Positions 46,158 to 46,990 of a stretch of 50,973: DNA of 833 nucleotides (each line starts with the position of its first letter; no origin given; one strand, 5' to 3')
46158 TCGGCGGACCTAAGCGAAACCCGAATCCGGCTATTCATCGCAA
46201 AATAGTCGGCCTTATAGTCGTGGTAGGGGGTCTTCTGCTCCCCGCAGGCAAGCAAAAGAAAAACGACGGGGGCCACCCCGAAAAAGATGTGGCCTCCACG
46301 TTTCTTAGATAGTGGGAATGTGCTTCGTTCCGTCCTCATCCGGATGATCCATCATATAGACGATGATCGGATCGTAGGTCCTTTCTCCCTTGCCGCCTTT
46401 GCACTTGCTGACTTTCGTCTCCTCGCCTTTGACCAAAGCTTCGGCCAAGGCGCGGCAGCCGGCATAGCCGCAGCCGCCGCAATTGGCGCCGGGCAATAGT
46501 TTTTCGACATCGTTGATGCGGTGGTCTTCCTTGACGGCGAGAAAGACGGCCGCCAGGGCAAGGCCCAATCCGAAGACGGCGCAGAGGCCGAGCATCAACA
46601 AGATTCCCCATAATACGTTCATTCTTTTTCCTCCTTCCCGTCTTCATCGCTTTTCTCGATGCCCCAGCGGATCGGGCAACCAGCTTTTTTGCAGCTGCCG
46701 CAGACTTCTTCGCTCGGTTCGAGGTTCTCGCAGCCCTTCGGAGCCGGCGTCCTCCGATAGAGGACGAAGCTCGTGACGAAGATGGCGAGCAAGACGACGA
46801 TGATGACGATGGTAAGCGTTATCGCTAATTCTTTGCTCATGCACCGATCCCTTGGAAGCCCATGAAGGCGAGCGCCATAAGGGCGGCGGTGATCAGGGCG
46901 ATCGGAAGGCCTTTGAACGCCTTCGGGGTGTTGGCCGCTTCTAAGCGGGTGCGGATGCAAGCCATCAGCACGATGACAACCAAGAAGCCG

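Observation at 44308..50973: Non-canonical Rnf locus: rnfCDGEA, two small Cys-rich membrane proteins instead of RnfB, then ApbE, NusG-II and a Gx transporter in one overlapping operon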

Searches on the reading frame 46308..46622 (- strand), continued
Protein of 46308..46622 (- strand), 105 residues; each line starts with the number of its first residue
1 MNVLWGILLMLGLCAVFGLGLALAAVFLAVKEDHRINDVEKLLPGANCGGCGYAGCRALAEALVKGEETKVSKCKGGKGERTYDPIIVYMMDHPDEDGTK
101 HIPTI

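Call 65: search_solved_structures(query=A1, max_evalue=0.01, show_alignments=2)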
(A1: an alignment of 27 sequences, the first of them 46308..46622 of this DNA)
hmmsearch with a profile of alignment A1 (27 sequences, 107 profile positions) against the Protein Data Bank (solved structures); distinct sequences matched with E-value up to 0.01: 4.
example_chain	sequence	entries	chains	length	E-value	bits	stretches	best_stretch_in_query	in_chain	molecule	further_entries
7zc6_B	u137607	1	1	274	6.6e-24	87.4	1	5-98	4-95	RnfB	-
9eri_B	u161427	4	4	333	2.5e-22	82.3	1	2-104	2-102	Na(+)-translocating ferredoxin:NAD(+) oxidoreductase complex subunit B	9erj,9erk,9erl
8ahx_B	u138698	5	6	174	1.2e-15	60.9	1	6-92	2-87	Ion-translocating oxidoreductase complex subunit B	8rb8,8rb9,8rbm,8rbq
4djd_C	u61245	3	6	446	0.0056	20.1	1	40-76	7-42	Corrinoid/iron-sulfur protein large subunit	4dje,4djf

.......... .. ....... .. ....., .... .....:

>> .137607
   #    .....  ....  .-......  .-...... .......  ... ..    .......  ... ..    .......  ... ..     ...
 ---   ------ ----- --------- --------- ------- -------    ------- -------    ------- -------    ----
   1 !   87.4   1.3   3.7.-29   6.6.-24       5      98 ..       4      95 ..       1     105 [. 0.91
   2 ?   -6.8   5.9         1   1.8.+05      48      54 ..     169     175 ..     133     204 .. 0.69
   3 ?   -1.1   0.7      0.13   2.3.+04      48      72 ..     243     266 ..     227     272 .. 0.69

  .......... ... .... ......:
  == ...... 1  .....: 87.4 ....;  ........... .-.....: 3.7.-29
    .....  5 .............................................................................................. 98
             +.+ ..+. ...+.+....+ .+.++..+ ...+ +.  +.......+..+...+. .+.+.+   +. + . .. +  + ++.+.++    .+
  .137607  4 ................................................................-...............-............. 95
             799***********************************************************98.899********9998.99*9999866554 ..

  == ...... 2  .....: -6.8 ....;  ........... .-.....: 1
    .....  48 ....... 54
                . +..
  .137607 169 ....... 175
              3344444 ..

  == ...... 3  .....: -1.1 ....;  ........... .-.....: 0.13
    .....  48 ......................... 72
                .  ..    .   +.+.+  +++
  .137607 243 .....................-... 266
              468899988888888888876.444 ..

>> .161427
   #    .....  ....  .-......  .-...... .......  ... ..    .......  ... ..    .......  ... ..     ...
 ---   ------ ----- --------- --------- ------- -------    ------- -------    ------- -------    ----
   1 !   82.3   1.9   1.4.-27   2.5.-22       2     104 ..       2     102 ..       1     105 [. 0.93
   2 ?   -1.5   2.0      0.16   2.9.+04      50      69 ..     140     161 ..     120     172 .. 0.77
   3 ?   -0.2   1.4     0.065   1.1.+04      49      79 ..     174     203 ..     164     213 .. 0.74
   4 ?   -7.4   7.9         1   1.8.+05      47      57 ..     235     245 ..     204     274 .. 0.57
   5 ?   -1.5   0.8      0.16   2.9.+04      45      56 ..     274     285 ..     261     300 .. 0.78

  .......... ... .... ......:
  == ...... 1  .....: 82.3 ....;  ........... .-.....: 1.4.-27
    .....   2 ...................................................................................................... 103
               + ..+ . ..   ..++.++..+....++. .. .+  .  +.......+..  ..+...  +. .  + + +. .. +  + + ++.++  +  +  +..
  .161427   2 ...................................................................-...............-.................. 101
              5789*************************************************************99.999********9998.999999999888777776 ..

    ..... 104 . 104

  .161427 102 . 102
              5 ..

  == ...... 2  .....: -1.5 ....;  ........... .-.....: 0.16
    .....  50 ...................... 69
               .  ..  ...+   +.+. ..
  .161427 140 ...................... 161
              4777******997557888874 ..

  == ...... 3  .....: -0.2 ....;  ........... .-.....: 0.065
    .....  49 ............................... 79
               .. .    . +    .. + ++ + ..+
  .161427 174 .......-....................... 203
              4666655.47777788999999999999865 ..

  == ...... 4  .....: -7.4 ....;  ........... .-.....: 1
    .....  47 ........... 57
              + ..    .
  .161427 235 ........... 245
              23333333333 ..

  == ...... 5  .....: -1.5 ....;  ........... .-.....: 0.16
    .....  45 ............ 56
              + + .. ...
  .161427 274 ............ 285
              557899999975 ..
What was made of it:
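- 46305..46622 (-): rnfB, minimal form (105 aa): a TM helix plus the single-[4Fe-4S] PF04060 domain (C48, C51, C56, C74) plus a conserved short tail. No C-terminal ferredoxin domains. The profile aligns to residues 1-100 of solved RnfB chains (call 65).
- On Rnf complex (RnfABCDGE-type ion-translocating ferredoxin:NAD+ oxidoreductase): Aligns to residues 1-100 of 7zc6_B, 9eri_B and 8ahx_B (call 65).
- Checked: It aligns to residues 1-100 of the solved RnfB chains 7zc6_B, 9eri_B and 8ahx_B (call 65).
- RnfB corresponds to the N-terminal TM helix plus flexible one-cluster domain of solved RnfBs (call 65).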

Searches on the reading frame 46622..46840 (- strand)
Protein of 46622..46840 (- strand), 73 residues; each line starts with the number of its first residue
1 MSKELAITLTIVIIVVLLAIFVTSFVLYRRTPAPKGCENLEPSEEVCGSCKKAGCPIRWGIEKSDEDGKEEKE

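Call 7: search_protein_families(library=pfam, max_evalue=0.01, proteins=[window:46622-46840:-])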
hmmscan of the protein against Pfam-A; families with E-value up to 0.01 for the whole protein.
window:46622-46840:- (73 aa): 0 families

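Call 8: search_protein_families(library=ncbifam, max_evalue=0.01, proteins=[window:46622-46840:-])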
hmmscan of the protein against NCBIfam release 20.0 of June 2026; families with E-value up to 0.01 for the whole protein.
window:46622-46840:- (73 aa): 1 family
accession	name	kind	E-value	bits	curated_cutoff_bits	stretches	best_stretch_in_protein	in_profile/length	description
NF046005.2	near_gluc_PtsG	equivalog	0.0073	16.6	45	1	5-42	6-43/85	MPN207a family PTS transporter accessory protein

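Call 47: search_protein_families(library=pfam, alignment_id=A3, max_evalue=10)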
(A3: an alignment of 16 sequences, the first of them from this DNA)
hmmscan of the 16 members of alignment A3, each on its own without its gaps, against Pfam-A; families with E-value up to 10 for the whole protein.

A. member 1, seq(73 aa): 2 families
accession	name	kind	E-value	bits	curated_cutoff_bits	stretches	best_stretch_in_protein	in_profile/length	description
PF07811.17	TadE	-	0.073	13.6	22.9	1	4-30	6-31/43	TadE-like protein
PF01635.23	CoV_M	-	0.15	11.8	27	1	5-32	68-95/208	Coronavirus M matrix/glycoprotein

B. families by the number of members that match (of 16 scanned): 31 families (the first 25 are shown)
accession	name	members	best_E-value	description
PF12669.12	FeoB_associated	4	0.031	FeoB-associated Cys-rich membrane protein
PF04819.17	DUF716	3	0.0073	Family of unknown function (DUF716)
PF14875.11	PIP49_N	3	0.069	N-term cysteine-rich ER, FAM69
PF06143.16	Baculo_11_kDa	2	0.0032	Baculovirus 11 kDa family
PF25184.1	YxzE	2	0.0074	YxzE-like putative bacteriocin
PF00003.28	7tm_3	2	0.011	7 transmembrane sweet-taste receptor of 3 GCPR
PF15820.10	ECSCR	2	0.018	Endothelial cell-specific chemotaxis regulator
PF01034.25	Syndecan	2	0.047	Syndecan domain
PF04246.17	RseC_MucC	2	0.12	Positive regulator of sigma(E), RseC/MucC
PF16492.10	Cadherin_C_2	2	0.13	Cadherin cytoplasmic C-terminal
PF08114.16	PMP1_2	2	0.31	ATPase proteolipid family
PF13314.11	DUF4083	1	0.0053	Domain of unknown function (DUF4083)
PF16101.10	PRIMA1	1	0.0078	Proline-rich membrane anchor 1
PF19721.4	DUF6215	1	0.011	Family of unknown function (DUF6215)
PF00895.25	ATP-synt_8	1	0.026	ATP synthase protein 8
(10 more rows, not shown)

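Call 48: find_homologous_proteins(query=window:46622-46840:-, max_evalue=0.01)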
Query window:46622-46840:- (73 aa): 14 proteins with E <= 0.01 among 15 candidates.
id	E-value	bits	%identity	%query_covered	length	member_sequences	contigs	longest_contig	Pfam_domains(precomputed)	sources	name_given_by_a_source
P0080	3.0e-41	156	100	100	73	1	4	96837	-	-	-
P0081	8.2e-27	110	83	81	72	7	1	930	-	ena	-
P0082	3.2e-26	108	69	99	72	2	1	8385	-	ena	-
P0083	3.3e-25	105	70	92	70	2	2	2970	-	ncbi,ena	-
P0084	2.2e-19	87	62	100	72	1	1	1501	-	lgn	-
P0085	2.5e-16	77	71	47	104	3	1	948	-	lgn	-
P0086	1.1e-15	75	68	47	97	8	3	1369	-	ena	-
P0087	1.8e-15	74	63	78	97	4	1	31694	-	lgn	-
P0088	2.8e-15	74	63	78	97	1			-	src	-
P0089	3.1e-15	73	51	99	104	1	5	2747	-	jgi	jgi:flagellar basal body-associated protein FliL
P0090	8.9e-15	72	63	78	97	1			-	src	-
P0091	4.9e-14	70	49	90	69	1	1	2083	-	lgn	-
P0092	2.9e-11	61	47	100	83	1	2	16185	-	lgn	-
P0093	3.1e-10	58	60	48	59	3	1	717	-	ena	-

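Call 56: search_protein_representatives(alignment_id=A4)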
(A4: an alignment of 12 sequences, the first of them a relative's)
Query: 12 sequences, 72 profile positions. Proteins with E-value up to 0.001 (for the whole library): 162; up to 1e-10: 60; up to 1e-30: 0. The best 150 are listed.
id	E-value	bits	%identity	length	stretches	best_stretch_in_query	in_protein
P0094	7.2e-29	115.6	-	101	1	1-68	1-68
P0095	3.6e-23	97.3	-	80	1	1-71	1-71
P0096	1.2e-22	95.6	-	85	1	1-72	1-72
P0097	2.8e-22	94.5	-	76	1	1-71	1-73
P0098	3.1e-22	94.3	-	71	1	1-69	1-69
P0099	1.9e-21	91.8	-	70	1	1-69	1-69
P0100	2.0e-21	91.7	-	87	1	1-72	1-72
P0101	4.5e-21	90.6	-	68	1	1-64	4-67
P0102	9.5e-21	89.5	-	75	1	1-68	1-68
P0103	2.1e-20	88.5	-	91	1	1-71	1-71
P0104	1.0e-19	86.2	-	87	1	1-67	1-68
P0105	1.6e-19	85.6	-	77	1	1-52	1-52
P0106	1.3e-18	82.7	-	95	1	1-71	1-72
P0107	1.4e-18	82.6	-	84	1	1-61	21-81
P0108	2.1e-18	82.0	-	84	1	1-70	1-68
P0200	4.6e-06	42.5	-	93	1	8-63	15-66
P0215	4.3e-05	39.4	-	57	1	6-60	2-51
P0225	1.4e-04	37.7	-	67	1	8-66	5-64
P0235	3.1e-04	36.6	-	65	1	10-69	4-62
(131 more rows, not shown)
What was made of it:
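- Tried and rejected: All 150 listed hits of the exhaustive search are 40-101 aa (call 56).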

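Call 58: find_encoding_contigs(protein=P0215, flank=7000, max_places=2)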
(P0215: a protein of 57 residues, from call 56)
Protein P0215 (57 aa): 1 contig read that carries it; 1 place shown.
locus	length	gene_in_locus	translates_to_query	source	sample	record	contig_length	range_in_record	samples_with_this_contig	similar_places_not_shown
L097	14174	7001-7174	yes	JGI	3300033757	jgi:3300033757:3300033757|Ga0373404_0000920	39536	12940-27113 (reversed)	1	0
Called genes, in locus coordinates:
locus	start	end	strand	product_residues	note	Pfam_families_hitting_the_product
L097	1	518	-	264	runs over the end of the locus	PF00702:Hydrolase, PF08282:Hydrolase_3, PF12710:HAD (faint), PF25109:HAD_PNKP (faint), PF05116:S6PP (weak)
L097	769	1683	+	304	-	PF00882:Zn_dep_PLPC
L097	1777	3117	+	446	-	PF13375:RnfC_N, PF01512:Complex1_51K, PF10531:SLBB (weak), PF13237:Fer4_10, PF14697:Fer4_21 (weak), PF12838:Fer4_7 (weak), PF13183:Fer4_8 (weak), PF13187:Fer4_9 (weak), +5 more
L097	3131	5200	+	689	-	PF03116:NQR2_RnfD_RnfE, PF04205:FMN_bind (faint)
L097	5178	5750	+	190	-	PF04205:FMN_bind (weak)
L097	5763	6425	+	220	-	PF02508:Rnf-Nqr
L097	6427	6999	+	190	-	PF02508:Rnf-Nqr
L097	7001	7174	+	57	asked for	-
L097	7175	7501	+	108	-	PF04060:FeS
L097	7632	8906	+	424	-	PF02424:ApbE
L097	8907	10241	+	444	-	PF02424:ApbE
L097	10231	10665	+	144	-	PF07009:NusG_II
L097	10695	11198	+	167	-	PF07456:Hpre_diP_synt_I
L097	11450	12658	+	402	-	-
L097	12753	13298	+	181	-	PF12826:HHH_2 (faint), PF10531:SLBB, PF00633:HHH (faint), PF12836:HHH_3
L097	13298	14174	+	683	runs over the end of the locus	PF03772:Competence, PF00753:Lactamase_B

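Call 59: find_encoding_contigs(protein=P0225, flank=7000, max_places=2)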
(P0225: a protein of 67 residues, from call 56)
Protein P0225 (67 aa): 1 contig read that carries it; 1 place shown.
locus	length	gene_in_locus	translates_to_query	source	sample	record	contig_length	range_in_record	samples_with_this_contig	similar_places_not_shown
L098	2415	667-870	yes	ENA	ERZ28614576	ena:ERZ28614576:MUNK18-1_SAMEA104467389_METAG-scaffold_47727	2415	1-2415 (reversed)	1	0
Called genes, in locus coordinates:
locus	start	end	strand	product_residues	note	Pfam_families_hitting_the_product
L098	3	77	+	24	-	?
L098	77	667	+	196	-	PF02508:Rnf-Nqr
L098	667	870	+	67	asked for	-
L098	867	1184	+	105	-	PF04060:FeS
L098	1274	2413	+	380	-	?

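Call 66: search_solved_structures(query=A4, max_evalue=10, show_alignments=2)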
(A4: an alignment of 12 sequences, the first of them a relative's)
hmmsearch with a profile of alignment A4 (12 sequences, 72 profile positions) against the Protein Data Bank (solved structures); distinct sequences matched with E-value up to 10: 15.
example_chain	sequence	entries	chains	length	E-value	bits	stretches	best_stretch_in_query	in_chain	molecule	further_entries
8ij3_A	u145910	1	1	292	0.91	12.7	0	1-26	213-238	Hydroxycarboxylic acid receptor 2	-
8ija_A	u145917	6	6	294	0.93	12.6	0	1-26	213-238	Hydroxycarboxylic acid receptor 2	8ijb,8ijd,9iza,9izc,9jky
8j6p_R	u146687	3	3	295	0.94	12.6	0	1-26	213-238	Hydroxycarboxylic acid receptor 2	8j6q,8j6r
8j6i_R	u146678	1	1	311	1.1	12.4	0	1-26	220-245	Hydroxycarboxylic acid receptor 2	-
8c29_M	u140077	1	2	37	1.2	12.2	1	11-32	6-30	Photosystem II reaction center protein M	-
7xk2_R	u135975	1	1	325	1.3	12.2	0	1-26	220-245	Hydroxycarboxylic acid receptor 2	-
8utd_R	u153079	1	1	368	1.6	11.9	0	1-26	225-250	Hydroxycarboxylic acid receptor 2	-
9iqt_R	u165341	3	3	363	1.8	11.7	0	1-26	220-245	Hydroxycarboxylic acid receptor 2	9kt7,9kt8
7zly_A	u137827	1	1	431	2.6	11.2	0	1-26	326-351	Hydroxycarboxylic acid receptor 2,Soluble cytochrome b562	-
7zl9_A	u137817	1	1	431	2.6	11.2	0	1-26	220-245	Hydroxycarboxylic acid receptor 2,Soluble cytochrome b562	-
5yq7_C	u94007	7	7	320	3.3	10.9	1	8-34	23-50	Cytochrome subunit of photosynthetic reaction center | MULTIHEME_CYTC DOMAIN-CONTAINING PROTEIN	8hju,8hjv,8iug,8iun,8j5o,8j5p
8h2g_A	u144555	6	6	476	3.9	10.6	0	1-26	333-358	Hydroxy-carboxylic acid receptor 2 | Human hydroxycarboxylic acid receptor 2,Hydroxycarboxylic acid receptor 2,Hydroxycarboxyli | Human hydroxycarboxylic acid r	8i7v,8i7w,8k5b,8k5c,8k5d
8j6j_R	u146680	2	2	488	4.2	10.5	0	1-26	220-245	Hydroxycarboxylic acid receptor 2,hydroxycarboxylic acid receptor 2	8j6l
1tfi_A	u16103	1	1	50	5.9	10.1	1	46-67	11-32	TRANSCRIPTIONAL ELONGATION FACTOR SII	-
1wfe_A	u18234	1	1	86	7.3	9.8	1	35-68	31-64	RIKEN cDNA 2310008M20 protein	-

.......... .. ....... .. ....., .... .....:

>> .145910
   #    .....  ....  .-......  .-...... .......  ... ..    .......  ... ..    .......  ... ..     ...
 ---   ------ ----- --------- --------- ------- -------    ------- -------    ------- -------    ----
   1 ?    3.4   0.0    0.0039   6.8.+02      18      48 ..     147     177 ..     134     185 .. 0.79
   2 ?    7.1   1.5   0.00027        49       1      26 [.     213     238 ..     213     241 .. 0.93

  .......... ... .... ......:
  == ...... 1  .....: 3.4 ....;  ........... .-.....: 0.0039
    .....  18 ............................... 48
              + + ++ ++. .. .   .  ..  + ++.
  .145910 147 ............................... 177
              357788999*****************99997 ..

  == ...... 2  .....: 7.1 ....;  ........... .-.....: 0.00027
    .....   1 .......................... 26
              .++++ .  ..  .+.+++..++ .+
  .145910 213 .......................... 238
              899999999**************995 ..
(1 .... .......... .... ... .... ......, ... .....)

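Call 70: search_protein_families(library=ncbifam, alignment_id=A3, max_evalue=10)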
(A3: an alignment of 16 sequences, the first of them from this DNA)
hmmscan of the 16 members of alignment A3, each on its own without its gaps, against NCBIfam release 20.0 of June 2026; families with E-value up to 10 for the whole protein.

A. member 1, seq(73 aa): 2 families
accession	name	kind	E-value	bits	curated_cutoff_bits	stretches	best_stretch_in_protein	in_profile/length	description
NF046005.2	near_gluc_PtsG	equivalog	0.0073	16.6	45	1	5-42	6-43/85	MPN207a family PTS transporter accessory protein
NF051431.1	Rv0361_Cterm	subfamily_domain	0.13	12.4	37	1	3-35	3-34/140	Rv0361 family membrane protein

B. families by the number of members that match (of 16 scanned): 21 families
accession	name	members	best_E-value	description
NF051431.1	Rv0361_Cterm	3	0.056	Rv0361 family membrane protein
NF041023.1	PP0621_fam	2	0.00069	PP0621 family protein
NF042931.1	SAG1386_EF1546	2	0.11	SAG1386/EF1546 family surface-associated protein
NF033798.1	biofilm_StcA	2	0.68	StcA family protein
NF041949.1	THIVI_2564_fam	1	0.00081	Thivi_2564 family membrane protein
TIGR01944.1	rnfB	1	0.0044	RnfABCDGE type electron transport complex subunit B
NF046005.2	near_gluc_PtsG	1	0.0073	MPN207a family PTS transporter accessory protein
TIGR02976.1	phageshock_pspB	1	0.03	envelope stress response membrane protein PspB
NF003475.0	PRK05113.1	1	0.031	electron transport complex subunit RsxB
NF045930.1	Cytc6PetJCyano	1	0.078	cytochrome c6 PetJ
NF053725.2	Rv3103c_TM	1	0.13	Rv3103c transmembrane domain-containing protein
NF047902.1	MmDecMmdD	1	0.16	methylmalonyl-CoA decarboxylase subunit delta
TIGR02736.1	cbb3_Q_epsi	1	0.18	cytochrome c oxidase, cbb3-type, CcoQ subunit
NF007837.0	PRK10549.1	1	0.21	envelope stress sensor histidine kinase BaeS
NF045999.1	MAG1140_fam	1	0.23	MAG1140 family protein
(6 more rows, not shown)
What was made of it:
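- One member hits TIGR01944 rnfB at E 0.0044 (call 70).
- Tried and rejected: Pfam and NCBIfam at E up to 10 (calls 47, 70), and PDB sequences (call 66).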

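Call 77: find_encoding_contigs(protein=P0200, flank=7000, max_places=1)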
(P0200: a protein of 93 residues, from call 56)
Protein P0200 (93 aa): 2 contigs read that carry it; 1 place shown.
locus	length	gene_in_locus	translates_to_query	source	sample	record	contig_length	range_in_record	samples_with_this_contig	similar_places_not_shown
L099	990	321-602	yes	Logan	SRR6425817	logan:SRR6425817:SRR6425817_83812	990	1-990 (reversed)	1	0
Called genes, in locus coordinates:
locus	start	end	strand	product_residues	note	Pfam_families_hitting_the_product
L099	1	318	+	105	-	?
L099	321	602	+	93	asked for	-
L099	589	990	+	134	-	?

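Call 78: find_encoding_contigs(protein=P0235, flank=7000, max_places=1)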
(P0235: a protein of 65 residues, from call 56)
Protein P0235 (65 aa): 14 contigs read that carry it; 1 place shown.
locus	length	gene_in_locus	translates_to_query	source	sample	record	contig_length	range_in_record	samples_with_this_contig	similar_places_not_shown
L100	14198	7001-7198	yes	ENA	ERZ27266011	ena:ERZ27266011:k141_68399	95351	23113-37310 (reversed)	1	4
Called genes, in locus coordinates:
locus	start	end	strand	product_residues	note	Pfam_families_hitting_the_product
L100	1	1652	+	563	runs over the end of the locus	PF02878:PGM_PMM_I, PF02879:PGM_PMM_II, PF02880:PGM_PMM_III, PF00408:PGM_PMM_IV (weak)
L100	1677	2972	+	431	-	PF13375:RnfC_N, PF01512:Complex1_51K, PF13187:Fer4_9 (faint), PF00037:Fer4 (faint), PF12797:Fer4_2 (faint), PF12838:Fer4_7 (weak), PF13237:Fer4_10 (weak), PF13534:Fer4_17 (faint)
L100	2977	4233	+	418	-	PF03116:NQR2_RnfD_RnfE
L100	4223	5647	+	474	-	PF04205:FMN_bind (weak)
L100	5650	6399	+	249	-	PF02508:Rnf-Nqr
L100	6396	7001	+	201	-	PF02508:Rnf-Nqr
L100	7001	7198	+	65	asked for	-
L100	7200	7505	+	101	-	PF04060:FeS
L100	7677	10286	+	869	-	PF01326:PPDK_N, PF00391:PEP-utilizers, PF02896:PEP-utilizers_C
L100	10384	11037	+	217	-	PF03167:UDG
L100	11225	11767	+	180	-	PF07155:ECF-ribofla_trS, PF12822:ECF_trnsprt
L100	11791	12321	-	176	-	PF03358:FMN_red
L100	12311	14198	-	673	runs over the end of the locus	PF00128:Alpha-amylase (faint), PF14701:hDGE_amylase (faint)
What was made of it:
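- Distant small-protein members L097, L098 and L100 sit in the same position (calls 58, 59, 78).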
